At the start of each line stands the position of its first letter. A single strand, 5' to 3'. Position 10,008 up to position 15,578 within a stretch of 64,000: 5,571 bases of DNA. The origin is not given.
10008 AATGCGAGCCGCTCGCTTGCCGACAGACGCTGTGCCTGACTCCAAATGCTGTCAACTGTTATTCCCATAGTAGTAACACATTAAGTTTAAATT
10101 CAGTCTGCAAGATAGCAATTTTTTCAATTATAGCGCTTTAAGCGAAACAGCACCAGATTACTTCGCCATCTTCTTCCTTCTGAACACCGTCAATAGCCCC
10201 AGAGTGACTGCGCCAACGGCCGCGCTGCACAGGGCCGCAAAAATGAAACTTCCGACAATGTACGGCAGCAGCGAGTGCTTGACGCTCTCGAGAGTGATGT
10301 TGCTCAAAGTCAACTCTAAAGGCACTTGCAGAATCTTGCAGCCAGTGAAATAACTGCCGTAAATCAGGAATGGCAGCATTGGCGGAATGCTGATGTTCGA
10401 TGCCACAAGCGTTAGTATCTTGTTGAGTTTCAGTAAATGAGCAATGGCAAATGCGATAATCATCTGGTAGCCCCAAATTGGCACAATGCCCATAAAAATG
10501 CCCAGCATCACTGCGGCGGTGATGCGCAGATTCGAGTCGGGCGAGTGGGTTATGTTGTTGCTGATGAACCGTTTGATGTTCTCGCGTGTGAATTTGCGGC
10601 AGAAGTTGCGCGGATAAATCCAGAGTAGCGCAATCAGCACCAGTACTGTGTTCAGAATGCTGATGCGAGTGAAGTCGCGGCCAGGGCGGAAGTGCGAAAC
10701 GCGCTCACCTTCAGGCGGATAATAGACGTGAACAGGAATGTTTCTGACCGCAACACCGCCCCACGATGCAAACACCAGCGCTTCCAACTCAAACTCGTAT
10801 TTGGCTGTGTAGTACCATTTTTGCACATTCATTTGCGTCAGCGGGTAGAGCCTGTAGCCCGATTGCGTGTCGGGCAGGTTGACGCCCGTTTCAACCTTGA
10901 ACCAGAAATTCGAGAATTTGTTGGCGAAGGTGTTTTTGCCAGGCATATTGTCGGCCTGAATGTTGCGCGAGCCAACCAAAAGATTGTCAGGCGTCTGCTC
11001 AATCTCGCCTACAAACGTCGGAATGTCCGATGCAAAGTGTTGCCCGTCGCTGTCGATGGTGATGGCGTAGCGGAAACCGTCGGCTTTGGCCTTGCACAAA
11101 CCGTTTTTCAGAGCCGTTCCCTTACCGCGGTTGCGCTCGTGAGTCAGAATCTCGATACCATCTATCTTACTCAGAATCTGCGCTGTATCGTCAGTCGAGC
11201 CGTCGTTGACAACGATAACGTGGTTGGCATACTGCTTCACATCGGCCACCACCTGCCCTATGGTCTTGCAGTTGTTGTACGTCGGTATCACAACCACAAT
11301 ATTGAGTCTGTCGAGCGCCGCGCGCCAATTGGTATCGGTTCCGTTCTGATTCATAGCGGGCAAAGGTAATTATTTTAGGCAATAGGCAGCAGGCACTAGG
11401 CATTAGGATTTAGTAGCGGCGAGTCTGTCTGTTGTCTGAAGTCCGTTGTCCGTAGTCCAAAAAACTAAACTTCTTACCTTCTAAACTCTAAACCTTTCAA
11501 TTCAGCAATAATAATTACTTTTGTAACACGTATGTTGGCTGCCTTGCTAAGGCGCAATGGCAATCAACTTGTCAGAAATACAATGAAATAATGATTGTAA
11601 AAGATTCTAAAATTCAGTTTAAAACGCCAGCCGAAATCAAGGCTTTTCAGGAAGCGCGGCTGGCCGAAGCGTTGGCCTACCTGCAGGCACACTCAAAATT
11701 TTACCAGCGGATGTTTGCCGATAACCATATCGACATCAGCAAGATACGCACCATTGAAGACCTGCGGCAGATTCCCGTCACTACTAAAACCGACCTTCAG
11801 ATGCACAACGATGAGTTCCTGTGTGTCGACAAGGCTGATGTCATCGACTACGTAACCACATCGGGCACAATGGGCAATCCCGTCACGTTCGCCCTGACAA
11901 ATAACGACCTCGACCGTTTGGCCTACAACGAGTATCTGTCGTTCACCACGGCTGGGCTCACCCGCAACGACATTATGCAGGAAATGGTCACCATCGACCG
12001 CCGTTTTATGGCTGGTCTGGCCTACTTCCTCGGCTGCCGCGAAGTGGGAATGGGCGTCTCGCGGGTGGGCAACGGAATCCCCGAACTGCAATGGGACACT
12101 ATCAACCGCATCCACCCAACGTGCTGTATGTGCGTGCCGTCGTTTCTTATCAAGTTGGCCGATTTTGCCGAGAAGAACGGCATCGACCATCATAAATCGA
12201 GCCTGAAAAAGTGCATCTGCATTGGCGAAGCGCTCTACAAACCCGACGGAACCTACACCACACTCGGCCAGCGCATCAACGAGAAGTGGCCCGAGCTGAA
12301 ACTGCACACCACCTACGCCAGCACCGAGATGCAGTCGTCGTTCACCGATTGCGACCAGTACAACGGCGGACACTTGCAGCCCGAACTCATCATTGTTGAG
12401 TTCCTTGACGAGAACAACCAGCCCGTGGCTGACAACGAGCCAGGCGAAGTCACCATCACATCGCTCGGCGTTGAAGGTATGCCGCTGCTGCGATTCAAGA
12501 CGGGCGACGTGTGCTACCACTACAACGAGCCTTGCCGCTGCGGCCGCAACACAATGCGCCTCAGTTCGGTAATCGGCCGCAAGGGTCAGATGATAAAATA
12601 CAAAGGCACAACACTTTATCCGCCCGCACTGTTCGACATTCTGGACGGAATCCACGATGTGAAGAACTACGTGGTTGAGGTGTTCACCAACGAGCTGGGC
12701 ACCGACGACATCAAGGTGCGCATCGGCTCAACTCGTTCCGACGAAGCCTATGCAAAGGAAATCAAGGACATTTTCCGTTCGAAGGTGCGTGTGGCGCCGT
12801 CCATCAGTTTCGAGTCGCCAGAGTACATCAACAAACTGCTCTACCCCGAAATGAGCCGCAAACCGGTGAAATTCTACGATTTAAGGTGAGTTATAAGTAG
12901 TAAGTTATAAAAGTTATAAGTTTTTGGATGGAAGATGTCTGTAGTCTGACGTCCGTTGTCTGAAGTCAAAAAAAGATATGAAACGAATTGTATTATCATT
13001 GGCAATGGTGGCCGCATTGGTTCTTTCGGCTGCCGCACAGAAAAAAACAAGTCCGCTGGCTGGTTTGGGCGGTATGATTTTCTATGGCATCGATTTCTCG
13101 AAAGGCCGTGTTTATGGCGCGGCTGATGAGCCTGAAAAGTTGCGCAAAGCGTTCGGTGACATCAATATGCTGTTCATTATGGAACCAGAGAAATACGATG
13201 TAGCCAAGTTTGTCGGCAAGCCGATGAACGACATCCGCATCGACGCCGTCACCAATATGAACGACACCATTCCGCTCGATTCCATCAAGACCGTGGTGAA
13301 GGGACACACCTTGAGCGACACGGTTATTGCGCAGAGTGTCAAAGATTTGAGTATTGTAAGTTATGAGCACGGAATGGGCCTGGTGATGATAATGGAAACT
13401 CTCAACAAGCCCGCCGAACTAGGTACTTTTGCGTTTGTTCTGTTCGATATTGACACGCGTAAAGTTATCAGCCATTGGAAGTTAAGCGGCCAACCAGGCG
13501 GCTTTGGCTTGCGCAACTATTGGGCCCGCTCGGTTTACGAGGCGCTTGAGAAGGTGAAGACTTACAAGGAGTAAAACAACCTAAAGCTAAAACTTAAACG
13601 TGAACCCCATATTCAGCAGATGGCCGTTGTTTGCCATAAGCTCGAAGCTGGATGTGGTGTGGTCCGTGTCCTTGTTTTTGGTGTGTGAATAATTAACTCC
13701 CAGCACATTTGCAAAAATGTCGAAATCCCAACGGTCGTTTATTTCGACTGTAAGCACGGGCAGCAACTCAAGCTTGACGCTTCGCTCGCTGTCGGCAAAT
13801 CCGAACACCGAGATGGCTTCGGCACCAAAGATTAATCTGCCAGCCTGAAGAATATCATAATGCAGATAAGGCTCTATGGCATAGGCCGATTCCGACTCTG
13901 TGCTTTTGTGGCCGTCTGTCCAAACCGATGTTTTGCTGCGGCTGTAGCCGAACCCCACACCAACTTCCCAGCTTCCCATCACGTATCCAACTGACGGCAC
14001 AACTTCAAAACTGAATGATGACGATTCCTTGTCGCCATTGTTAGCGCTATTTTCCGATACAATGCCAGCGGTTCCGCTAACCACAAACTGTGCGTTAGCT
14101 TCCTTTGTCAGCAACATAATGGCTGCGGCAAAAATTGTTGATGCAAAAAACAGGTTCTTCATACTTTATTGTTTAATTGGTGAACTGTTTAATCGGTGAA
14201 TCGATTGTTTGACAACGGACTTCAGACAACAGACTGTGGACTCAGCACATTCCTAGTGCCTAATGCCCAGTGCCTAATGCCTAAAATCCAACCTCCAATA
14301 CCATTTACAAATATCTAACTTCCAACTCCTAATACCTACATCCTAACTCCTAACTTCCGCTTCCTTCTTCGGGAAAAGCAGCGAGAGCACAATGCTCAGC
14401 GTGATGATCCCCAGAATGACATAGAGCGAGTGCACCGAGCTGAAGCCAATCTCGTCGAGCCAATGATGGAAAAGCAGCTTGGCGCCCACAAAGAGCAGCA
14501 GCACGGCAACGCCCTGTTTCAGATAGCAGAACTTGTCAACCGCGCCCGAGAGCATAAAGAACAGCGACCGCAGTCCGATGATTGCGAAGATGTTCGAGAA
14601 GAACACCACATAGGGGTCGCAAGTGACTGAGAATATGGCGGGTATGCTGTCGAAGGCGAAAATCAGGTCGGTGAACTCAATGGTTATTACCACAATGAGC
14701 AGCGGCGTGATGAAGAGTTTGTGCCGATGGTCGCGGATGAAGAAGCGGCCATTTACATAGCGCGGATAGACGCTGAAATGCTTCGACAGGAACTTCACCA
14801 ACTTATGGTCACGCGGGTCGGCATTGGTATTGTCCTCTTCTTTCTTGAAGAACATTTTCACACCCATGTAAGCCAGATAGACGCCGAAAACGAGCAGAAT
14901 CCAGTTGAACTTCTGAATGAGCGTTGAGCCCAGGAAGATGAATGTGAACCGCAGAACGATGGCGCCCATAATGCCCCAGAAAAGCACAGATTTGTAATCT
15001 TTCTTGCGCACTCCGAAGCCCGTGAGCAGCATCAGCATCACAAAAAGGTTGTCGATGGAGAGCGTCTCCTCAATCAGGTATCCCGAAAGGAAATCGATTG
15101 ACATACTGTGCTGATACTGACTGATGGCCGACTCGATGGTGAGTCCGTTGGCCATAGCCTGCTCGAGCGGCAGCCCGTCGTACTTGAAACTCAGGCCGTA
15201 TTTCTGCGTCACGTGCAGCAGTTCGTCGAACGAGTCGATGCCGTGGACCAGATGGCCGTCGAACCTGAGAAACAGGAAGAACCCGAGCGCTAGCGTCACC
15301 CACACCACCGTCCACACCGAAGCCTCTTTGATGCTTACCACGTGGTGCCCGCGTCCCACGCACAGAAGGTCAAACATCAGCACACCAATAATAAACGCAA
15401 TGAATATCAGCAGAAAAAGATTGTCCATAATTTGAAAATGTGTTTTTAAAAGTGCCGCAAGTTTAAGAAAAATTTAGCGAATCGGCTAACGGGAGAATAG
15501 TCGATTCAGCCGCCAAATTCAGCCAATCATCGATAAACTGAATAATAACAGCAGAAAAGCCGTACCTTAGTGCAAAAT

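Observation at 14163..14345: Intergenic spacers built from a fixed vocabulary of short words, in a fixed order and orientation relative to transcription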

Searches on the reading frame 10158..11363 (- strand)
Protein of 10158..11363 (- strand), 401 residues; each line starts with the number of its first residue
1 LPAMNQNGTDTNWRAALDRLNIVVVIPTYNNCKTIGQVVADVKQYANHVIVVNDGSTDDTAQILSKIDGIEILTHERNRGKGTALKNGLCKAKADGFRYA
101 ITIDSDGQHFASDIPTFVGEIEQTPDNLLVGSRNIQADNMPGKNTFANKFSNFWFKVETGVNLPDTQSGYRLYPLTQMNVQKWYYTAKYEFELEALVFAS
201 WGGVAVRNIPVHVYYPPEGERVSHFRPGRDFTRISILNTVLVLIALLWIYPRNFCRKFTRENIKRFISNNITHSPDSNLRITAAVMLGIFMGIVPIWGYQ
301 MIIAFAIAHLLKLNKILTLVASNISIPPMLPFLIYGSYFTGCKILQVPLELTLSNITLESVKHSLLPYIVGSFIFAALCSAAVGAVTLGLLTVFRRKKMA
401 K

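Call 15: search_protein_families(library=ncbifam, proteins=[window:10158-11363:-])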
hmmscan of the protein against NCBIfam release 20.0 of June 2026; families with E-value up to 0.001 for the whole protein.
window:10158-11363:- (401 aa): 19 families
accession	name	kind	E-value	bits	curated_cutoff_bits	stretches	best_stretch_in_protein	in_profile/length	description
NF058614.1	PPMAGASynPpgS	equivalog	9.9e-23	80.7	370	1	23-171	3-155/226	polyprenyl-phospho-N-acetylgalactosaminyl synthase PpgS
TIGR04182.1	glyco_TIGR04182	equivalog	1.6e-21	76.9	325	1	22-234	2-210/293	S-layer glycoprotein N-glycosyltransferase AglJ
NF041391.1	DPhHxTase_Halo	equivalog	1.5e-13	50.2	375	1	28-212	3-182/213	dolichyl-phosphate hexose transferase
TIGR03937.1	PgaC_IcaA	equivalog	1.2e-12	47.5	422.3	1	20-107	45-136/407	poly-beta-1,6-N-acetyl-D-glucosamine synthase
NF047382.1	T4SS_eff_BspA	equivalog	6.5e-09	35.9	300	1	247-399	17-173/179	type IV secretion system effector BspA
TIGR04283.1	glyco_like_mftF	equivalog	7e-09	35.6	182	1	23-95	2-74/221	TIGR04283 family arsenosugar biosynthesis glycosyltransferase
NF047588.1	GlcsyltransPgfSStrep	equivalog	1.3e-08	34.4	500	1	22-174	3-160/308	glycosyltransferase PgfS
NF041875.1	EPS_EpsD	equivalog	2.5e-08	33.7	370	1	24-132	3-115/325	exopolysaccharide biosynthesis glycosyltransferase EpsD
NF010496.0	PRK13915.1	equivalog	6.8e-08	31.9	262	1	18-113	29-133/307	glucosyl-3-phosphoglycerate synthase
NF007986.1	PRK10714.1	equivalog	1.1e-07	31.2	529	1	21-170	7-161/316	undecaprenyl-phosphate 4-deoxy-4-formamido-L-arabinose transferase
TIGR03965.1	mycofact_glyco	equivalog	1.5e-07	30.7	280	1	20-121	74-179/467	mycofactocin biosynthesis glycosyltransferase MftF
NF047683.1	TeichurnBiosyTuaG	equivalog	3e-07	30.3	400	1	21-108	7-98/252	teichuronic acid biosynthesis protein TuaG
TIGR03546.1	TIGR03546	subfamily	7.7e-07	29.1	79.45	1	274-400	12-141/154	TIGR03546 family protein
TIGR03111.1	glyc2_xrt_Gpos1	hypoth_equivalog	8.3e-07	28.1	363.95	1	21-126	50-161/439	TIGR03111 family XrtG-associated glycosyltransferase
NF041865.1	EpsU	equivalog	5.2e-06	25.7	700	1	18-123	37-149/394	exopolysaccharide biosynthesis GT2 family glycosyltransferase EpsU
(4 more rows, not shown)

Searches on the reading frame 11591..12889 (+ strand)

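Call 15: search_protein_families(library=ncbifam, proteins=[window:11591-12889:+])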
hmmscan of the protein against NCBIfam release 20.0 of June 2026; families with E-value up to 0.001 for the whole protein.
window:11591-12889:+ (432 aa): 10 families
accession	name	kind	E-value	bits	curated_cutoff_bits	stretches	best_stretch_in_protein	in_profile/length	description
NF053551.1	FlxY_rubin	equivalog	6.3e-207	687.4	520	1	8-432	1-424/424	flexirubin biosynthesis putative acyl-CoA ligase FlxY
NF041878.1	paak_haloarch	equivalog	7.4e-49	166.5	700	1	9-402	6-396/427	phenylacetate--CoA ligase PaaK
NF045666.1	DVU1553_fam_AMP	equivalog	1.8e-43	148.9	300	1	10-330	17-330/331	DVU_1553 family AMP-dependent CoA ligase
TIGR02155.1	PA_CoA_ligase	equivalog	2.5e-37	128.4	646.3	1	14-381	6-367/422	phenylacetate--CoA ligase PaaK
TIGR03335.1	F390_ftsA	equivalog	3.1e-29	101.9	458.7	1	13-326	11-325/445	coenzyme F390 synthetase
NF041217.1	BagE_FevW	exception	1.4e-12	47.3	800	1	10-338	7-318/424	bagremycin/ferroverdin synthetase BagE/FevW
TIGR02304.1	aden_form_hyp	equivalog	3.1e-10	39.6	251.9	1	169-337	181-332/430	F390 synthetase-related protein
TIGR01733.1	AA-adenyl-dom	subfamily_domain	2.8e-06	26.4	317.4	1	25-294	65-329/409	amino acid adenylation domain-containing protein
NF004837.0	PRK06187.1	subfamily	7.8e-05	21.1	476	0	63-249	151-325/531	long-chain-fatty-acid--CoA ligase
TIGR04158.1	rSAM_MIA_synth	equivalog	0.00081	18.3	400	0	82-148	156-222/368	3-methyl-2-indolic acid synthase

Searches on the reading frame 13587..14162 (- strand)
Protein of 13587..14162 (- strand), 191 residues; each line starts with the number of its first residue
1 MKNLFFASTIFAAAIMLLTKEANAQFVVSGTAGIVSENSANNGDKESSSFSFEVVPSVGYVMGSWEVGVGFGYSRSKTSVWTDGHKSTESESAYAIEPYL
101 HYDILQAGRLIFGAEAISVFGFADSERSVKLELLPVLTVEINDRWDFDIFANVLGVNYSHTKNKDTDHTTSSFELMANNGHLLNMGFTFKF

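Call 14: find_encoding_contigs(protein=window:13587-14162:-, flank=10000, max_places=10)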
Protein window:13587-14162:- (191 aa): 12 contigs read that carry it; 8 places shown.
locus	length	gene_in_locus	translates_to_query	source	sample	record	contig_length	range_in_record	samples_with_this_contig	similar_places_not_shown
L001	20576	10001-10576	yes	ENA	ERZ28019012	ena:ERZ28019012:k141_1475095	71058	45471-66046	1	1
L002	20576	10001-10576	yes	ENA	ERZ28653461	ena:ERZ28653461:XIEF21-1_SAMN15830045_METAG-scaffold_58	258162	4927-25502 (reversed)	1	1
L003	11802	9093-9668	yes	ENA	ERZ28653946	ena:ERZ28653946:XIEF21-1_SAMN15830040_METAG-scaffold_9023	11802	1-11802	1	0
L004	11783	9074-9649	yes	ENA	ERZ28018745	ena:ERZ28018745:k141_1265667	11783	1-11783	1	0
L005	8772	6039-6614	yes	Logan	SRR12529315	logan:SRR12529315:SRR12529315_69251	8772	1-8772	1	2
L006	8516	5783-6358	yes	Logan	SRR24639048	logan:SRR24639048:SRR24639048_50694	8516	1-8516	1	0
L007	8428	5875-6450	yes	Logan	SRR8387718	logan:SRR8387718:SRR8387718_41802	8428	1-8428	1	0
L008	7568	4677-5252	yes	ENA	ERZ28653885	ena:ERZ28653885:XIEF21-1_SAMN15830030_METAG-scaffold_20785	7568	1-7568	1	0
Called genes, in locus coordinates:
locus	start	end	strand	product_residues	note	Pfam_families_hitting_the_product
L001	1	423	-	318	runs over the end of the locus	-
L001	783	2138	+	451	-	PF13173:AAA_14, PF13635:DUF4143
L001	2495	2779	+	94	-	PF00166:Cpn10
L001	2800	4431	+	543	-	PF00118:Cpn60_TCP1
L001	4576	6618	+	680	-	PF13374:TPR_10 (faint), PF00515:TPR_1 (weak), PF13181:TPR_8 (weak), PF13424:TPR_12 (weak), PF06580:His_kinase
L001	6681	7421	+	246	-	PF00072:Response_reg, PF04397:LytTR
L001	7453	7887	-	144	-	PF04138:GtrA_DPMS_TM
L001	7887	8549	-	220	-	PF13620:CarboxypepD_reg (weak), PF13715:CarbopepD_reg_2 (faint), PF07715:Plug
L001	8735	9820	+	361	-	PF03741:TerC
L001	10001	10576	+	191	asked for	-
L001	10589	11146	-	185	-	-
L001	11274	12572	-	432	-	PF00501:AMP-binding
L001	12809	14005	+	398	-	PF00535:Glycos_transf_2, PF09835:DUF2062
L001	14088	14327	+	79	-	-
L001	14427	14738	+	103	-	PF01850:PIN (weak)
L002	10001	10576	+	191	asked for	-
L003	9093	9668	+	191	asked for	-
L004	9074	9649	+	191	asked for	-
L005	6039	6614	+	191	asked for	-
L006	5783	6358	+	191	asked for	-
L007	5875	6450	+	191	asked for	-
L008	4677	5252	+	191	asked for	-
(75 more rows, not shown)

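Call 15: search_protein_families(library=ncbifam, proteins=[window:13587-14162:-])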
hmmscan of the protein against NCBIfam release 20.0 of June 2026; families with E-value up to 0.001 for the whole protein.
window:13587-14162:- (191 aa): 0 families

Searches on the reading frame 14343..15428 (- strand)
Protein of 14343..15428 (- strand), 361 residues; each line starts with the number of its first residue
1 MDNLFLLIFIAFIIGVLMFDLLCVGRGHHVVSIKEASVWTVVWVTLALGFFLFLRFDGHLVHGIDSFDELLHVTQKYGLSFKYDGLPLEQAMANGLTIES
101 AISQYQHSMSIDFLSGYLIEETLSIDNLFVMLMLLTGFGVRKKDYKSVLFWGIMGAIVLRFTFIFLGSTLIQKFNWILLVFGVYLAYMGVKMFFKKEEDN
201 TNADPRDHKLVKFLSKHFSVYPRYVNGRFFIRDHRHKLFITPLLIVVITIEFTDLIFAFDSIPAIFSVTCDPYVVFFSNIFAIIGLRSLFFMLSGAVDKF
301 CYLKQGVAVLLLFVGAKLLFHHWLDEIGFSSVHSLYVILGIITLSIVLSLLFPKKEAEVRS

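Call 15: search_protein_families(library=ncbifam, proteins=[window:14343-15428:-])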
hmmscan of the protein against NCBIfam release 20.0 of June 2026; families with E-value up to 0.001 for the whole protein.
window:14343-15428:- (361 aa): 3 families
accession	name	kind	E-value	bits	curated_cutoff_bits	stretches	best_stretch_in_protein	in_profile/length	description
TIGR03718.1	R_switched_Alx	subfamily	2e-96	323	246.4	1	4-355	4-303/303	TerC/Alx family metal homeostasis membrane protein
TIGR03716.1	R_switched_YkoY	subfamily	1.7e-24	86.6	138.5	1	118-343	7-207/220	integral membrane protein, YkoY family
TIGR03717.1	R_switched_YjbE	subfamily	2.1e-13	50.4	134.8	1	119-321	8-175/176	YjbE family putative metal transport protein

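Call 44: find_homologous_proteins(query=window:14343-15428:-, max_evalue=1e-60)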
Query window:14343-15428:- (361 aa): 3615 proteins with E <= 1e-60 among 8000 candidates; the best 120 are listed.
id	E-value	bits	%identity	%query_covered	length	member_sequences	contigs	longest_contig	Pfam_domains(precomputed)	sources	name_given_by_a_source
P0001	1.0e-231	787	100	100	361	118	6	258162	PF03741.23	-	-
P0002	1.1e-210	718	91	99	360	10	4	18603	PF03741.23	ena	-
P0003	5.7e-208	709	88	100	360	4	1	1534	PF03741.23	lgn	-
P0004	6.0e-208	709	89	99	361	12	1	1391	PF03741.23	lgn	-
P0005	1.0e-188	645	81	99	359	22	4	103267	PF03741.23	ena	-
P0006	1.1e-185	635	79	99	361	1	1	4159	PF03741.23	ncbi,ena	-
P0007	1.6e-181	622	76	100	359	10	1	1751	PF03741.23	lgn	-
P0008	8.0e-173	593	75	99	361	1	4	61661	PF03741.23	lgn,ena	-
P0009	8.9e-149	514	68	99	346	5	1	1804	PF03741.23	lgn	-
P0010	1.2e-147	510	66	100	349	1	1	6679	PF03741.23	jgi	jgi:tellurite resistance protein TerC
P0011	3.5e-132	459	88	65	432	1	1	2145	PF00145.24,PF03741.23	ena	-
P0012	3.7e-125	436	60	97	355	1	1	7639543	PF03741.23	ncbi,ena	-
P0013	2.2e-122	427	57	98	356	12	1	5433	PF03741.23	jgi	-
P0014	2.6e-121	424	57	98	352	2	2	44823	PF03741.23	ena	-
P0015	1.4e-119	418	57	98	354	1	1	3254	PF03741.23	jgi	jgi:tellurite resistance protein TerC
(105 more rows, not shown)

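Call 45: find_encoding_contigs(protein=P0002, flank=10000, max_places=2)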
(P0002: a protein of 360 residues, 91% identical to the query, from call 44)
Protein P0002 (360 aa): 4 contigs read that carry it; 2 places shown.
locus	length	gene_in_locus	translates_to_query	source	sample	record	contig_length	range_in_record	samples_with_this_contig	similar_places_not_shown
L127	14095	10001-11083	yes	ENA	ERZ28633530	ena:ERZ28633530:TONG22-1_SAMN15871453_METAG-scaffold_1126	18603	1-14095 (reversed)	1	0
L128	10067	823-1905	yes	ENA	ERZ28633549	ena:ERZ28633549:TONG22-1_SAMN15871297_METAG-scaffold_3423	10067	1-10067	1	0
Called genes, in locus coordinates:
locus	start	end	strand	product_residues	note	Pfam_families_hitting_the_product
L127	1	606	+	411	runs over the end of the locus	PF00158:Sigma54_activat, PF14532:Sigma54_activ_2, PF07728:AAA_5 (faint), PF25601:AAA_lid_14, PF02954:HTH_8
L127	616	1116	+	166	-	PF04390:LptE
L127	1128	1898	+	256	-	-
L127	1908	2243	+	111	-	PF03840:SecG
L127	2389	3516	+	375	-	PF04055:Radical_SAM, PF06969:HemN_C (weak)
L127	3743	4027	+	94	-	PF00166:Cpn10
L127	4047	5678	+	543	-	PF00118:Cpn60_TCP1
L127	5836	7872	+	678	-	PF13424:TPR_12 (faint), PF00515:TPR_1 (weak), PF13181:TPR_8 (weak), PF06580:His_kinase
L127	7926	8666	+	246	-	PF00072:Response_reg, PF04397:LytTR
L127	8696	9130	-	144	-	PF04138:GtrA_DPMS_TM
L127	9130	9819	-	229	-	PF13620:CarboxypepD_reg (weak), PF07715:Plug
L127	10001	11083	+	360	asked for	PF03741:TerC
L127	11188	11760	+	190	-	-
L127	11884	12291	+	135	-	PF24716:WapI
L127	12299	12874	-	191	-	-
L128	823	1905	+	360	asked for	PF03741:TerC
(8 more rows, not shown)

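Call 46: find_encoding_contigs(protein=P0005, flank=10000, max_places=2)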
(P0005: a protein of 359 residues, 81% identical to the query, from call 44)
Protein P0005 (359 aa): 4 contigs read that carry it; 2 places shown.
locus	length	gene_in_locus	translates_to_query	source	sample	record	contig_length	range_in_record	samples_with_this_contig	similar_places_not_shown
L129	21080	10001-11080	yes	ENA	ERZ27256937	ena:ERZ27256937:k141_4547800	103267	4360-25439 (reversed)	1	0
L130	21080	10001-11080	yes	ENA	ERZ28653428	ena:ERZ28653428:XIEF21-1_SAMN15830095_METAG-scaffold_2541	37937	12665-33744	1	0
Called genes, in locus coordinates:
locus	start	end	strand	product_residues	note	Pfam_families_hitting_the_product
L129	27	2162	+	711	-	PF10459:Peptidase_S46, PF00089:Trypsin (faint), PF13365:Trypsin_2 (faint)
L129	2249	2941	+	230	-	PF20582:UPF0758_N, PF04002:RadC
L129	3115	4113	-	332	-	PF25025:EF-Ts_N (faint), PF00889:EF_TS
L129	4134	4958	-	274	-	PF00318:Ribosomal_S2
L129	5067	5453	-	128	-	PF00380:Ribosomal_S9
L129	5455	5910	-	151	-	PF00572:Ribosomal_L13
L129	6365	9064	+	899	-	PF09976:TPR_21 (weak), PF07719:TPR_2 (faint), PF12895:ANAPC3 (faint), PF17874:TPR_MalT (weak), PF13174:TPR_6 (faint), PF13428:TPR_14 (faint), PF14559:TPR_19 (faint), PF13424:TPR_12 (weak)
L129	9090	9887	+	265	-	PF03767:Acid_phosphat_B, PF13344:Hydrolase_6 (weak)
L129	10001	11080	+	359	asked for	PF03741:TerC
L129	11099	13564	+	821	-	PF17764:PriA_3primeBD, PF04851:ResIII, PF00270:DEAD, PF20720:nSTAND3 (weak), PF18319:Zn_ribbon_PriA, PF00271:Helicase_C, PF18074:PriA_C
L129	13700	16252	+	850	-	-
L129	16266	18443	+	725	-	PF18942:DUF5689, PF19886:DUF6359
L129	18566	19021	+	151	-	PF02580:Tyr_Deacylase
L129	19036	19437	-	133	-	PF10604:Polyketide_cyc2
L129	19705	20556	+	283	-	-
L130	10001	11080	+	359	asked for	PF03741:TerC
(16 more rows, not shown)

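Call 47: find_encoding_contigs(protein=P0008, flank=10000, max_places=2)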
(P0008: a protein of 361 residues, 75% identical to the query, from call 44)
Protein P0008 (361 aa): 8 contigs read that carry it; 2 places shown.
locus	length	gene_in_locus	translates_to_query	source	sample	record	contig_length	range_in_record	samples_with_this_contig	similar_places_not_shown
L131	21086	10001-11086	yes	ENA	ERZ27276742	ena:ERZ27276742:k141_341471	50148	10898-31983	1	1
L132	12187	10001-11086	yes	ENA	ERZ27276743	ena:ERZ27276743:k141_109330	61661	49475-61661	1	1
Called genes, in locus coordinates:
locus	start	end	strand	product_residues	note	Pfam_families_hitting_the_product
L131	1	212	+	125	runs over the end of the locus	PF00072:Response_reg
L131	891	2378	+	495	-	PF00890:FAD_binding_2, PF01266:DAO (weak), PF01494:FAD_binding_3 (faint), PF01593:Amino_oxidase, PF01946:Thi4 (faint), PF03486:HI0933_like (faint), PF07992:Pyr_redox_2 (faint), PF13450:NAD_binding_8, +1 more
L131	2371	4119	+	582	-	PF03417:AAT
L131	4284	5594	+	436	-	PF00501:AMP-binding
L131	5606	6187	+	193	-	-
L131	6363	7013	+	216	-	PF01865:PhoU_div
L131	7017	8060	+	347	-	PF01384:PHO4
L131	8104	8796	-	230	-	PF07715:Plug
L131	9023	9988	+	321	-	PF01073:3Beta_HSD (weak), PF01370:Epimerase, PF16363:GDP_Man_Dehyd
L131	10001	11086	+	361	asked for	PF03741:TerC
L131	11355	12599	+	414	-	PF13173:AAA_14, PF13635:DUF4143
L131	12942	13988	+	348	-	PF13310:Virulence_RhuM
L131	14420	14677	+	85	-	-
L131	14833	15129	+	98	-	PF12844:HTH_19, PF13560:HTH_31, PF01381:HTH_3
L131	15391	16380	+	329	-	PF13310:Virulence_RhuM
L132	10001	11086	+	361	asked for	PF03741:TerC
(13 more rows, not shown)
